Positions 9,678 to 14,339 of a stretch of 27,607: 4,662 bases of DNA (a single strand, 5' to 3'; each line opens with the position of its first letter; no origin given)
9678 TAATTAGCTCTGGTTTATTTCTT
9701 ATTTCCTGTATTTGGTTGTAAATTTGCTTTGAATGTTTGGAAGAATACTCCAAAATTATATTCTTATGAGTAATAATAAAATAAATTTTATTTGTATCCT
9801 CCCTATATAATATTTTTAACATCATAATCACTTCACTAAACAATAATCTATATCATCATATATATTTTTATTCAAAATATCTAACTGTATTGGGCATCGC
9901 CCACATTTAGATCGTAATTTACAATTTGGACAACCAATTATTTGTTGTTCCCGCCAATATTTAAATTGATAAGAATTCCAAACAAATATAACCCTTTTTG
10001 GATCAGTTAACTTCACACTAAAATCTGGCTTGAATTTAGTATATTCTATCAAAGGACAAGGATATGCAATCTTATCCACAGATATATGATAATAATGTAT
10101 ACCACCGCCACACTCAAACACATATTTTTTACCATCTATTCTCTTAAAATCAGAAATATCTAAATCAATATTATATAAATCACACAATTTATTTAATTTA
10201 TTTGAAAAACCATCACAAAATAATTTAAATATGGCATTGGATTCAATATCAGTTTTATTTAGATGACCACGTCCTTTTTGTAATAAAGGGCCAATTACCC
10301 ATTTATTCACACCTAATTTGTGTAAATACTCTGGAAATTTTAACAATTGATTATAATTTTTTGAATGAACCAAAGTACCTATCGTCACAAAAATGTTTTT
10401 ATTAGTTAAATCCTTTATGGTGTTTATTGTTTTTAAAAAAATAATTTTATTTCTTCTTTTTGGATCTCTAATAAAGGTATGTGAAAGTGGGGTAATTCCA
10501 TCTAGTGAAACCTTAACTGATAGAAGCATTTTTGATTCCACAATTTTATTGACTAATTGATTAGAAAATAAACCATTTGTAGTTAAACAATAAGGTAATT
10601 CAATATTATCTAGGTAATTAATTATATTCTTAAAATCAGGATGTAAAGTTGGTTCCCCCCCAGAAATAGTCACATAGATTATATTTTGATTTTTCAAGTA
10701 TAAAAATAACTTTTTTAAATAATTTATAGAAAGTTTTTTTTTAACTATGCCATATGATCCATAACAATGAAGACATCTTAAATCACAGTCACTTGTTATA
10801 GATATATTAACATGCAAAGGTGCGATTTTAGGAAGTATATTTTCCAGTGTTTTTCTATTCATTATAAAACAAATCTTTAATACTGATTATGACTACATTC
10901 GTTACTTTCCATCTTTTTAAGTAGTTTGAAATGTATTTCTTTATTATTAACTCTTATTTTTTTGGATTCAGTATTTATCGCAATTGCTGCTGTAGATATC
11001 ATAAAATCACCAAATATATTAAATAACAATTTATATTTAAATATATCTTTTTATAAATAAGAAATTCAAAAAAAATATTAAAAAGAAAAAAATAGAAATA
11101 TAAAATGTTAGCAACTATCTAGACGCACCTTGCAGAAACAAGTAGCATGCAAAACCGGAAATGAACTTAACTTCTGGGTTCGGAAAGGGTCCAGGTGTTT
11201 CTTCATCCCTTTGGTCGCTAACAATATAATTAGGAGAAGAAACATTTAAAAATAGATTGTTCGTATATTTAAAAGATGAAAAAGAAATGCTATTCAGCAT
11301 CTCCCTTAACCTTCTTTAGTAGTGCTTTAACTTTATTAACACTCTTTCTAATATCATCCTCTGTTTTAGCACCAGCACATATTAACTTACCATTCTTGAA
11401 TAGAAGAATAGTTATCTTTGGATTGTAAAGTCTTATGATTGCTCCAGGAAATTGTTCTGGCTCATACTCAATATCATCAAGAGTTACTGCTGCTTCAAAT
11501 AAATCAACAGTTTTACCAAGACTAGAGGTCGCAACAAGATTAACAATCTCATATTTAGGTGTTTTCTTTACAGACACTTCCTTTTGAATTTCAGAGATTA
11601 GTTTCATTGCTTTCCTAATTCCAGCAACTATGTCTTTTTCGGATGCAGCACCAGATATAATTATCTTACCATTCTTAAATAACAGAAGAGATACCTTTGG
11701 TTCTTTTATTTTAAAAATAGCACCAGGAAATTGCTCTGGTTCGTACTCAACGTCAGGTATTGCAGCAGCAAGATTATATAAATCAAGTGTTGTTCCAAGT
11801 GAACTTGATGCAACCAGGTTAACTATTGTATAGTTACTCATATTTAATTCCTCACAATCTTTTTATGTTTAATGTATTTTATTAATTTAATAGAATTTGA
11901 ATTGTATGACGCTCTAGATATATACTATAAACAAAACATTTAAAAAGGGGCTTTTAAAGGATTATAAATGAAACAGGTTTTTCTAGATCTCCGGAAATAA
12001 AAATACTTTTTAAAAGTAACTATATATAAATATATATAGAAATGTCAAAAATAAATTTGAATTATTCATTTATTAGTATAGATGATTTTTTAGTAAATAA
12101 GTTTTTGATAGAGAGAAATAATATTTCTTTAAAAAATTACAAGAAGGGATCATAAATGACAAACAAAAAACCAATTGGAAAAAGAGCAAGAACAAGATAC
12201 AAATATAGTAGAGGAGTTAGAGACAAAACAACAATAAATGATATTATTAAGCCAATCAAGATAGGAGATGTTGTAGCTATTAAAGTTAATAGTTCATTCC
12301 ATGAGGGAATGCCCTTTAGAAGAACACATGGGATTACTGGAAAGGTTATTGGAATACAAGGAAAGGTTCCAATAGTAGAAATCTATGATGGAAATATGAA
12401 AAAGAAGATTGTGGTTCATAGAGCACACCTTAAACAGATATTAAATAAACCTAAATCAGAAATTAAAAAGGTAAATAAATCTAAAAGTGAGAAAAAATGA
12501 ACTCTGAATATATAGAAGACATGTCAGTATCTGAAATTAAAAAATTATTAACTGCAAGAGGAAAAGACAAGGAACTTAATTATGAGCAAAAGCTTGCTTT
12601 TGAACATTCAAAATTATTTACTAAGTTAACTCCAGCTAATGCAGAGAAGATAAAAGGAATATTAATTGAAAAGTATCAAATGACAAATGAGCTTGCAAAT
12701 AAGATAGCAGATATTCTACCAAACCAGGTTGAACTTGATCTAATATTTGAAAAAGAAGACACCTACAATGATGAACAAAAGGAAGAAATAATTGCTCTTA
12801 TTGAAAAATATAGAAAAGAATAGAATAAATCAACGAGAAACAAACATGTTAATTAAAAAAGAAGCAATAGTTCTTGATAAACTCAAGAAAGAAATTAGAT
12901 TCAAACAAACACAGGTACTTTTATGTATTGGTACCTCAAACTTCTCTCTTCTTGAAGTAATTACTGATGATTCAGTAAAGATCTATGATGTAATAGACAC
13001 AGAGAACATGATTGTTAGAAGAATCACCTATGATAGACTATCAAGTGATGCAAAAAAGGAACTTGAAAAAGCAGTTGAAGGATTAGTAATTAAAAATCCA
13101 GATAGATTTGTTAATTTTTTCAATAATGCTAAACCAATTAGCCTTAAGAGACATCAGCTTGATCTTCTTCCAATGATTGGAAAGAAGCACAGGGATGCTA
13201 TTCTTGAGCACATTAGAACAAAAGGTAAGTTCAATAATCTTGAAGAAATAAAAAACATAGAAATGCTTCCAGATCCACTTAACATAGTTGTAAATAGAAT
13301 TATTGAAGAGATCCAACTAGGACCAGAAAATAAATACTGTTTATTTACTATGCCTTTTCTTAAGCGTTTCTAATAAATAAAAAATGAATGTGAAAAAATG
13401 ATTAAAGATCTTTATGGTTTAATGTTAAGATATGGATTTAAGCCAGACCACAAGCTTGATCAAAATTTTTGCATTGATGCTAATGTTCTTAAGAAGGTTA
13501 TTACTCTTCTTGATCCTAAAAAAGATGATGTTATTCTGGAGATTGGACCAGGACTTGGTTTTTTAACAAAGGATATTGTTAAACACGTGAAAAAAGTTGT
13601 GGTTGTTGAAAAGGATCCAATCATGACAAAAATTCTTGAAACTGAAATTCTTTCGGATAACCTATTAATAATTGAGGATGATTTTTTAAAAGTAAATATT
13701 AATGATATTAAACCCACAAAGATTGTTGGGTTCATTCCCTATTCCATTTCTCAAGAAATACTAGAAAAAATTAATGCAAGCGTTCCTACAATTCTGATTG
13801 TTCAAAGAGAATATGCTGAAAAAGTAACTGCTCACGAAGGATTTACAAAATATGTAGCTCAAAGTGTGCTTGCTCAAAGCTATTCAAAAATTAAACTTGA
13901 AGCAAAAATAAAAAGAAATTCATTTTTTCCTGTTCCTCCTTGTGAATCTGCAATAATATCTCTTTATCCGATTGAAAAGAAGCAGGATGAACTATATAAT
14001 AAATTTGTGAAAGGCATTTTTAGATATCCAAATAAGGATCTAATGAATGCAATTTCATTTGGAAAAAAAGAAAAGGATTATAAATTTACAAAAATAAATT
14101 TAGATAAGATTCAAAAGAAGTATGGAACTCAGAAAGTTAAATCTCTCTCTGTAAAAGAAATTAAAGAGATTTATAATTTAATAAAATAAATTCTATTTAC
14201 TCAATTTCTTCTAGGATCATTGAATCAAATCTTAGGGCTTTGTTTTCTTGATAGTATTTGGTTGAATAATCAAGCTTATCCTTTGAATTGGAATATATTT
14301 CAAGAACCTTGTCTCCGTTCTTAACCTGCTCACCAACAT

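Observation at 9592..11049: Candidate RiPP-like locus: untracked 41-aa peptide ORF, radical SAM/SPASM enzyme and a tightly coupled 77-aa partner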

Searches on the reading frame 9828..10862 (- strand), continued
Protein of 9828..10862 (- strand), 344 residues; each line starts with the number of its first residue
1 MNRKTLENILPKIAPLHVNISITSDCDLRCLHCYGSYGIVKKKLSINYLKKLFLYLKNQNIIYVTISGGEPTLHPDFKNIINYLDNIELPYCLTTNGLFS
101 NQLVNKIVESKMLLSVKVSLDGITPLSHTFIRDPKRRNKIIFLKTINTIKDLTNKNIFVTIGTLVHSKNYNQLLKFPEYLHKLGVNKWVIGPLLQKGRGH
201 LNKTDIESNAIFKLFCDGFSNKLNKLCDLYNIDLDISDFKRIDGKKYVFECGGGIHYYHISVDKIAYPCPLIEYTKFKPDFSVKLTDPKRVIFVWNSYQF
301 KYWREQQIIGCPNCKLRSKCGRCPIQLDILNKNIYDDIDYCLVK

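Call 79: find_encoding_contigs(protein=P0108, flank=4000, max_places=2)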
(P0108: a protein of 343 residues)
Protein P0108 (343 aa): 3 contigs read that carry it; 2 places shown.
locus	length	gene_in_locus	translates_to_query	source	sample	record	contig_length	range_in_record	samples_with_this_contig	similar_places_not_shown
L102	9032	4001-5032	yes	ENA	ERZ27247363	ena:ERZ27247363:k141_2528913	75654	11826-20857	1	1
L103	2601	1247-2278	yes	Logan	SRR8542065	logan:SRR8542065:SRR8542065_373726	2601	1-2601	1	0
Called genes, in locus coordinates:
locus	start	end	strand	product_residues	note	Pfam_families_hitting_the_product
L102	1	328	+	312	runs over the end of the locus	PF02661:Fic, PF12728:HTH_17 (faint)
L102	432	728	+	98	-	-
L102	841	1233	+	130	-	-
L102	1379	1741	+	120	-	-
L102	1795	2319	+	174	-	PF00293:NUDIX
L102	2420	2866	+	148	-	PF10604:Polyketide_cyc2, PF03364:Polyketide_cyc (weak)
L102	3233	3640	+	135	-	PF03061:4HBT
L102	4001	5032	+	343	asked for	PF04055:Radical_SAM, PF13353:Fer4_12 (weak)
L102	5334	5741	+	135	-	-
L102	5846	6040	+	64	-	-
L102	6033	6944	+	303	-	PF01972:SDH_protease, PF25145:NfeD1b_N (weak)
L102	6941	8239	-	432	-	PF00239:Resolvase, PF07508:Recombinase, PF13408:Zn_ribbon_recom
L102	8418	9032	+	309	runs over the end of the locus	PF00145:DNA_methylase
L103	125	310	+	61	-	-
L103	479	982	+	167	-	PF03061:4HBT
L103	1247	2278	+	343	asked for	PF04055:Radical_SAM, PF13353:Fer4_12 (weak)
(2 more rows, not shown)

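Call 82: find_encoding_contigs(protein=P0100, flank=5000, max_places=2)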
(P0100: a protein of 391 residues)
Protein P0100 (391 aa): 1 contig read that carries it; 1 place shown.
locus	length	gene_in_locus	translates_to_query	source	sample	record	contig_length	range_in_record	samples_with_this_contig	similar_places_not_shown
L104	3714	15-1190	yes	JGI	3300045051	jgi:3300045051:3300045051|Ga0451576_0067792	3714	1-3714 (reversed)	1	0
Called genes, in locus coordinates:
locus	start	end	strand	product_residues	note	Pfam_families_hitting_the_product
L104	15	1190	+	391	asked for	PF04055:Radical_SAM, PF13186:SPASM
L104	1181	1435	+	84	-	-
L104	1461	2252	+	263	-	PF05721:PhyH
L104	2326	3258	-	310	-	PF00850:Hist_deacetyl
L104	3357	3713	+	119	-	?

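Call 83: find_encoding_contigs(protein=P0111, flank=5000, max_places=2)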
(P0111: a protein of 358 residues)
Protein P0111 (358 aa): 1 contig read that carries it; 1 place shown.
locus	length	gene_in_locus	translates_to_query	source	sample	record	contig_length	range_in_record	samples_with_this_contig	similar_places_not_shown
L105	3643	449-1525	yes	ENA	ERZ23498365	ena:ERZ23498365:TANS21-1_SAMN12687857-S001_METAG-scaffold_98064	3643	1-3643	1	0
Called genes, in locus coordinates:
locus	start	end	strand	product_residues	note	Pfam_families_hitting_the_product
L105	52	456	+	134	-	-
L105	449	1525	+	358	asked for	PF04055:Radical_SAM, PF13353:Fer4_12 (weak), PF13186:SPASM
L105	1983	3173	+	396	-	PF01361:Tautomerase, PF00293:NUDIX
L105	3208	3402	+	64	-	-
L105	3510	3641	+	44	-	?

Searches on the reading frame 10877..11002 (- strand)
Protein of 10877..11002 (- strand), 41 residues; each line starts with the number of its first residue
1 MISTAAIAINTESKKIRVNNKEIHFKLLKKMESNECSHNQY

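Call 4: search_protein_families(library=pfam, proteins=[window:10877-11002:-], max_evalue=1)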
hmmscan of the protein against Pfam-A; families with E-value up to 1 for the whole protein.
window:10877-11002:- (41 aa): 1 family
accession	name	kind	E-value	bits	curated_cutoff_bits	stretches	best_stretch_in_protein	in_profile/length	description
PF10798.13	YmgB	-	0.0067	16.7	22.3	1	13-34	15-36/59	Biofilm development protein YmgB/AriR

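Call 5: search_protein_families(library=ncbifam, proteins=[window:10877-11002:-], max_evalue=1)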
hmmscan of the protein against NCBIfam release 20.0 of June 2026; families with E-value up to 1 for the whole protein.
window:10877-11002:- (41 aa): 0 families

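Call 31: find_homologous_proteins(query=A2, max_evalue=0.01)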
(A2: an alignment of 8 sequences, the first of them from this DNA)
Query A2 (8 sequences) (41 aa, profile of the alignment): 27 proteins with E <= 0.01 among 39 candidates.
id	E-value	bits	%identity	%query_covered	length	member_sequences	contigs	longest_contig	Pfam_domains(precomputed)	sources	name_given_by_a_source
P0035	4.8e-17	80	100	100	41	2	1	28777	-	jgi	-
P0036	7.2e-17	79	30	93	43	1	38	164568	-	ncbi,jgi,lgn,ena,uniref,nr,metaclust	ncbi:MAG: hypothetical protein UR34_C0011G0042 [candidate division WS6 bacterium GW2011_GWC1_33_20]|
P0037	1.1e-16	79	73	100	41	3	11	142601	-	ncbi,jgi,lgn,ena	ncbi:MAG: hypothetical protein WCX82_02380 [archaeon]|jgi:hypothetical protein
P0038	3.8e-16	77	-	-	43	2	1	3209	-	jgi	-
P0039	4.3e-16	77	26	95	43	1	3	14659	-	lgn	-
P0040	6.3e-16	76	61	100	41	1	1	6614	-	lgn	-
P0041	9.0e-16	76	73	100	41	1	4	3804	-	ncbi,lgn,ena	ncbi:MAG: hypothetical protein WCF78_04505 [archaeon]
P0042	3.5e-15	74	29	95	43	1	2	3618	-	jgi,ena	-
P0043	4.3e-15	73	28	95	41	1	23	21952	-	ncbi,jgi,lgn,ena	-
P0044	8.2e-15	72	38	39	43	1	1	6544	-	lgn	-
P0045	8.6e-15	72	71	100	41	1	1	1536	-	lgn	-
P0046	3.0e-14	71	31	95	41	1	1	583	-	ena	-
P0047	3.7e-14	70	31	39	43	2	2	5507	-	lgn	-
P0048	5.2e-14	70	28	95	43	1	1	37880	-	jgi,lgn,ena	-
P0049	8.4e-14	69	26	95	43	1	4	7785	-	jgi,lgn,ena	-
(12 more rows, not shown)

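Call 63: find_encoding_contigs(protein=P0036, flank=10000, max_places=2)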
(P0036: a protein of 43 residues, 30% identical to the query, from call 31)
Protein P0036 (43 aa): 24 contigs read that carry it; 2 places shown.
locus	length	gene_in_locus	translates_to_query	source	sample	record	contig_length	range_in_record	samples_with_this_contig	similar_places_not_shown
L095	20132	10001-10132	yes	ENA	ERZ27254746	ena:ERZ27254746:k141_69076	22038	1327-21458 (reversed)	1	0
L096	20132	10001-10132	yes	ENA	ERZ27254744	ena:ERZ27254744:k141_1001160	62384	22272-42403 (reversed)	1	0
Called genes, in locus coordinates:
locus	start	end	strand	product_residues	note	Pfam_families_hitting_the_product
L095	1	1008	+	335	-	PF00579:tRNA-synt_1b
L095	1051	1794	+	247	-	PF00625:Guanylate_kin (weak)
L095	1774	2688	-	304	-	-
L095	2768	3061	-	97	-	-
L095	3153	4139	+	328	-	-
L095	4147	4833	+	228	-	PF00702:Hydrolase, PF12710:HAD, PF13419:HAD_2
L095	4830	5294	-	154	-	PF02870:Methyltransf_1N, PF01035:DNA_binding_1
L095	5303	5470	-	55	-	-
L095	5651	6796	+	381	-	PF04055:Radical_SAM, PF13353:Fer4_12, PF13186:SPASM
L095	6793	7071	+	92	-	-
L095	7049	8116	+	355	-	PF00534:Glycos_transf_1, PF13692:Glyco_trans_1_4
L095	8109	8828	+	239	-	PF02585:PIG-L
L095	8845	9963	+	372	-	PF13489:Methyltransf_23 (weak), PF01728:FtsJ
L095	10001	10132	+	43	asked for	-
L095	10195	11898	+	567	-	PF02543:Carbam_trans_N, PF16861:Carbam_trans_C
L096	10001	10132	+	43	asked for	-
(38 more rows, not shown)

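Call 65: find_encoding_contigs(protein=P0037, flank=8000, max_places=4)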
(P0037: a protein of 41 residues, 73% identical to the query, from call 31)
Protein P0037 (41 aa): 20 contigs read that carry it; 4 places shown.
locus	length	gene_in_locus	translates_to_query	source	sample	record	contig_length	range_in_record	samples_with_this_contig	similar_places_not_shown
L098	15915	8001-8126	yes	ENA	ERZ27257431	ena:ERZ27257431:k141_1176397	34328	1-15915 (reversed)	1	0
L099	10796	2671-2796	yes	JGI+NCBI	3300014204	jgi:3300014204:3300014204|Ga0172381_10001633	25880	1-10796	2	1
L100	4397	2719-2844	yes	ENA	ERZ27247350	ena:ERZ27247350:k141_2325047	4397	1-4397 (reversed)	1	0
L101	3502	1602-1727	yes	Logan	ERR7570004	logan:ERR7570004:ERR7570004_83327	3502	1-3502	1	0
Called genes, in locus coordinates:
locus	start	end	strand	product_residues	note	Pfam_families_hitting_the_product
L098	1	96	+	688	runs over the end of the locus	PF01555:N6_N4_Mtase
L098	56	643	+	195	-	-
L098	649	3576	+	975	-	PF04851:ResIII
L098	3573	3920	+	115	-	-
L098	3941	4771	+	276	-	-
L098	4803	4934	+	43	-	-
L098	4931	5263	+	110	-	-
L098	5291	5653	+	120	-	-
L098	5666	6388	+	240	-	-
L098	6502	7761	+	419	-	PF13173:AAA_14, PF13635:DUF4143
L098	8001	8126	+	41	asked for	-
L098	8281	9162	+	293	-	PF04055:Radical_SAM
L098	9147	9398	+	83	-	-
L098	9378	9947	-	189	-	PF00583:Acetyltransf_1, PF13673:Acetyltransf_10, PF13508:Acetyltransf_7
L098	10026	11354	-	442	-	PF02878:PGM_PMM_I, PF02879:PGM_PMM_II, PF02880:PGM_PMM_III, PF00408:PGM_PMM_IV (weak)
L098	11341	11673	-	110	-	PF01050:MannoseP_isomer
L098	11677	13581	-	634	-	PF00251:Glyco_hydro_32N (faint), PF04041:Glyco_hydro_130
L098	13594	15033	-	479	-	PF04041:Glyco_hydro_130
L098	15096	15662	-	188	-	PF13580:SIS_2 (faint), PF01380:SIS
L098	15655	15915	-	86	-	PF00215:OMPdecase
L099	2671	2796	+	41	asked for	-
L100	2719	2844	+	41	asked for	-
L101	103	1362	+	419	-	PF13173:AAA_14, PF13635:DUF4143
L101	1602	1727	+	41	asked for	-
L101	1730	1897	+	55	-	-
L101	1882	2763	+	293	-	PF04055:Radical_SAM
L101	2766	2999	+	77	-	-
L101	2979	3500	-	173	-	?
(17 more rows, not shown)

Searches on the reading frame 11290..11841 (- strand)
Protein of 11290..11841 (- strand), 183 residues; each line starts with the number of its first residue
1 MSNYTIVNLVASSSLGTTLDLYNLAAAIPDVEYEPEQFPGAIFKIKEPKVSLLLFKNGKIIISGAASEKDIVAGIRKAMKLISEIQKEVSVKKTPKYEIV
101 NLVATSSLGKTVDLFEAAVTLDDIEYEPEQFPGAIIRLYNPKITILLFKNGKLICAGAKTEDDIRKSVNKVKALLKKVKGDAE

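Call 46: search_protein_families(library=pfam, proteins=[window:11290-11841:-], max_evalue=0.001)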
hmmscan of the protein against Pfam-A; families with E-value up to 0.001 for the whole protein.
window:11290-11841:- (183 aa): 2 families
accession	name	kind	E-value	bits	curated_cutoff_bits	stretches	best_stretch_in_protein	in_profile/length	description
PF00352.27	TBP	-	2.9e-51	171.7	22.9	2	4-84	2-84/85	Transcription factor TFIID (or TATA-binding protein, TBP)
PF11858.14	DUF3378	-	2.2e-05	25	27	0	37-69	26-58/76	Domain of unknown function (DUF3378)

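Call 94: list_cluster_members(proteins=[P0001, window:11290-11841:-, window:9043-9612:+, P0037, P0052, L102:3815-3931:+, P0108])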
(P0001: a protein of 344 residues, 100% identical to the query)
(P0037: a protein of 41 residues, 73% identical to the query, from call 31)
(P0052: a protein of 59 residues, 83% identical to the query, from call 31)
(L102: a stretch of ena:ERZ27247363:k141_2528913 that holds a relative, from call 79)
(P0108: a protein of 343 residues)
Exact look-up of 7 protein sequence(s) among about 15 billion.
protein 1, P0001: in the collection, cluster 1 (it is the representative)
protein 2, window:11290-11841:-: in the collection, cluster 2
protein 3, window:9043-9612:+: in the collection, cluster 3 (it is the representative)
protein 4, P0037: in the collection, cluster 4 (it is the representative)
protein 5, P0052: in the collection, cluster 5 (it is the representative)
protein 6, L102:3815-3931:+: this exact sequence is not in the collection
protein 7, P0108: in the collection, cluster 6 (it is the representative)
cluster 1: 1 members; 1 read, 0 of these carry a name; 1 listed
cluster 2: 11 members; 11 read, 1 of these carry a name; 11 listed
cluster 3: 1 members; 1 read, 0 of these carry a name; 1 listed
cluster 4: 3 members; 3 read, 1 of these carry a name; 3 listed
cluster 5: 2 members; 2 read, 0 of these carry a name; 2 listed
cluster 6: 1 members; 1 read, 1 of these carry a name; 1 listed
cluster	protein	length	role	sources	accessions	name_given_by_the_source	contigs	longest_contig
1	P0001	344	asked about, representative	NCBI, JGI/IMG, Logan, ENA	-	-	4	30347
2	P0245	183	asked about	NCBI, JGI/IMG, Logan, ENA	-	-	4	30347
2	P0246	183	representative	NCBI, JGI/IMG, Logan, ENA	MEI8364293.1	MAG: TATA-box-binding protein [archaeon]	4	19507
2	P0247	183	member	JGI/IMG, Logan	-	-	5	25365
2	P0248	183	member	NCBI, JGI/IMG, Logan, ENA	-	-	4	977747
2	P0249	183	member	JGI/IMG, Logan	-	-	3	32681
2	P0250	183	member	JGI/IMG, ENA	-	-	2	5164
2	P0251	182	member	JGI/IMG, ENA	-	-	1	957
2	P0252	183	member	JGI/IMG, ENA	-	-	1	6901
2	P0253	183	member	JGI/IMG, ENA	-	-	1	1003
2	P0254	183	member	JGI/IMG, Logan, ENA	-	-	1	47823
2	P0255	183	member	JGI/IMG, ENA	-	-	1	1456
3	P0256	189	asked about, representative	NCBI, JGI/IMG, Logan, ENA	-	-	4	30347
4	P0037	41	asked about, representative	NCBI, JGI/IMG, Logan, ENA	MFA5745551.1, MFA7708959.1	MAG: hypothetical protein WCX82_02380 [archaeon] | hypothetical protein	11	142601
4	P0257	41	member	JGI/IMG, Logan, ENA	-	-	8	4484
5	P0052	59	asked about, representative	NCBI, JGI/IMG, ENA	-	-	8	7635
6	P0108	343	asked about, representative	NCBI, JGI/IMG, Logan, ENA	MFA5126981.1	MAG: radical SAM protein [Patescibacteria group bacterium]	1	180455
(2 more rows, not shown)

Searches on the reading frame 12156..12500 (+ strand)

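Call 90: search_protein_families(library=pfam, proteins=[window:12156-12500:+], max_evalue=0.0001)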
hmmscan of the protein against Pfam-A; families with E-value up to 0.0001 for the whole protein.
window:12156-12500:+ (114 aa): 1 family
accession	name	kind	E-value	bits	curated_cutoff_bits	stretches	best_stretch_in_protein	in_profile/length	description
PF01157.24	Ribosomal_L21e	-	7.6e-21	74.3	27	1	5-94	3-98/101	Ribosomal protein L21e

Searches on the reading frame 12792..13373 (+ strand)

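Call 46: search_protein_families(library=pfam, proteins=[window:12792-13373:+], max_evalue=0.001)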
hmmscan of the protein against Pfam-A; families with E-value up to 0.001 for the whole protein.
window:12792-13373:+ (193 aa): 1 family
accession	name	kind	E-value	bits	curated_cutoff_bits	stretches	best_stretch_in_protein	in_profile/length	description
PF04919.18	DUF655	-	1.6e-34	119.9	22.2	1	25-186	5-180/181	Protein of unknown function (DUF655)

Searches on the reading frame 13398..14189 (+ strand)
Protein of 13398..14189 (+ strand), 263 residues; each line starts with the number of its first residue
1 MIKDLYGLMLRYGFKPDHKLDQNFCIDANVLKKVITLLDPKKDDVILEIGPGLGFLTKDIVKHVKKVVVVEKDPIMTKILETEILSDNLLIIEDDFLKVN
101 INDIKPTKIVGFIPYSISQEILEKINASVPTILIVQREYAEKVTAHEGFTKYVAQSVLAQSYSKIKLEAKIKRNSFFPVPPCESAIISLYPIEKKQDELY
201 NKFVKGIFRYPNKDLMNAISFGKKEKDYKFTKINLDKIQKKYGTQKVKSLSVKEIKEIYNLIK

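Call 90: search_protein_families(library=pfam, proteins=[window:13398-14189:+], max_evalue=0.0001)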
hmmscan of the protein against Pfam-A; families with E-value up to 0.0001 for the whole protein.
window:13398-14189:+ (263 aa): 1 family
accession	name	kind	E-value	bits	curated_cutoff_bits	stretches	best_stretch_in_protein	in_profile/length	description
PF00398.26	RrnaAD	-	1.8e-40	139.2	24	1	18-237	6-244/263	Ribosomal RNA adenine dimethylase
